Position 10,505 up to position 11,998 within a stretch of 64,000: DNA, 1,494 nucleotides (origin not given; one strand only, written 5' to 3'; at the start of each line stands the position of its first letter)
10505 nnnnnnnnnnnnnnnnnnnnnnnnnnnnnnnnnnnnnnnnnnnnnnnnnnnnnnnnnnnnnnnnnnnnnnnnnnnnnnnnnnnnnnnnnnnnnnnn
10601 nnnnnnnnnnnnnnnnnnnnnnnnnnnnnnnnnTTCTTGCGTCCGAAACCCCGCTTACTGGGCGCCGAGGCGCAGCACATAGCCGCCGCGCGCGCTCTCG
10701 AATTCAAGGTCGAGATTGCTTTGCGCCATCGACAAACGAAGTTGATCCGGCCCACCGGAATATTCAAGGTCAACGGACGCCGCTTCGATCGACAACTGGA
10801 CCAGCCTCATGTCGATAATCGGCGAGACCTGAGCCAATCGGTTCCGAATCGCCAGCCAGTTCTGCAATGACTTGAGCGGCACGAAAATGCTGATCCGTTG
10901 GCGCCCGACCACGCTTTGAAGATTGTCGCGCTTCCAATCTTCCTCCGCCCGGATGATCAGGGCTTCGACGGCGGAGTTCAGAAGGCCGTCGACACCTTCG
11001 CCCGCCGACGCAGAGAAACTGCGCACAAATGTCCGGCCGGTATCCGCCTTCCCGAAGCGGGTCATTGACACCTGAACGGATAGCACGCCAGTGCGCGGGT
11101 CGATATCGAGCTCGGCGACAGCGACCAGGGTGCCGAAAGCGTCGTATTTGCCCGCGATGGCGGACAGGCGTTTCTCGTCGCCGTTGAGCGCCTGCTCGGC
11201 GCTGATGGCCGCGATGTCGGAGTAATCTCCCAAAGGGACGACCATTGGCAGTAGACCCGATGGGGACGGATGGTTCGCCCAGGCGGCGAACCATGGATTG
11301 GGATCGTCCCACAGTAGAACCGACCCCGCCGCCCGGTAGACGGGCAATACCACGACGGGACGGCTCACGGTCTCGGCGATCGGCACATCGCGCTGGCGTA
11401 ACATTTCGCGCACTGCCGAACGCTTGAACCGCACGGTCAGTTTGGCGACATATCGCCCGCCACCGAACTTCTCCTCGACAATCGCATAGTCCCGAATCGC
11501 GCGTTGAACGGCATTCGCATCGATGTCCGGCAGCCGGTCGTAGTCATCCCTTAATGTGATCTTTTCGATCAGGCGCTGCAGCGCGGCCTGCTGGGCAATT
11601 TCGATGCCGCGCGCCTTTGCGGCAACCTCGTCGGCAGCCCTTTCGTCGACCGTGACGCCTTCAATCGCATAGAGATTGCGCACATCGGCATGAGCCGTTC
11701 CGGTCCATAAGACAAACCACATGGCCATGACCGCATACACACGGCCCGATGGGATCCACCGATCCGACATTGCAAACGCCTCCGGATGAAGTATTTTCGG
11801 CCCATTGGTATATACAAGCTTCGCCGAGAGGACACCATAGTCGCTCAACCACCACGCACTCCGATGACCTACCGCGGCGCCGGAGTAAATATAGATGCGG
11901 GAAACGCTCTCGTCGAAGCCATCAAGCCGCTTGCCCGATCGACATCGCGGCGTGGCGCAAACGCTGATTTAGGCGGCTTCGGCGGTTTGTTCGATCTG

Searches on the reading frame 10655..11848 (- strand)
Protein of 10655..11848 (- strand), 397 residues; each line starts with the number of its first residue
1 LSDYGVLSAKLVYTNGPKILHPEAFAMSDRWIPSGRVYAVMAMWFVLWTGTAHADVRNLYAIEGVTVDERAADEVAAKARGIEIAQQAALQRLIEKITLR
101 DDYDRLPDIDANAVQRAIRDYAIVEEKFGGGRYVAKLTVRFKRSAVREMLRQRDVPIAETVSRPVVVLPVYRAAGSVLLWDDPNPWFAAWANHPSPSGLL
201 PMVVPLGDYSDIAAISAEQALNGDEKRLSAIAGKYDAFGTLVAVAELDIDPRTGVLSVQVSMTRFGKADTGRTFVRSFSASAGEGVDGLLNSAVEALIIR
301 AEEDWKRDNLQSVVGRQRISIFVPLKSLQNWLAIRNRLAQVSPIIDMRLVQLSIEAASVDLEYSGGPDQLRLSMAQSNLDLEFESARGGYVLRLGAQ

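Call 37: search_protein_families(library=pfam, proteins=[window:10655-11848:-], max_evalue=0.001)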
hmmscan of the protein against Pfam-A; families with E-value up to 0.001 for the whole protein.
window:10655-11848:- (397 aa): 1 family
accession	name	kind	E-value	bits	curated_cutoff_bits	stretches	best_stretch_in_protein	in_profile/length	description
PF09839.14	DUF2066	-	3.2e-24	86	23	1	66-289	8-224/232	Uncharacterized protein conserved in bacteria (DUF2066)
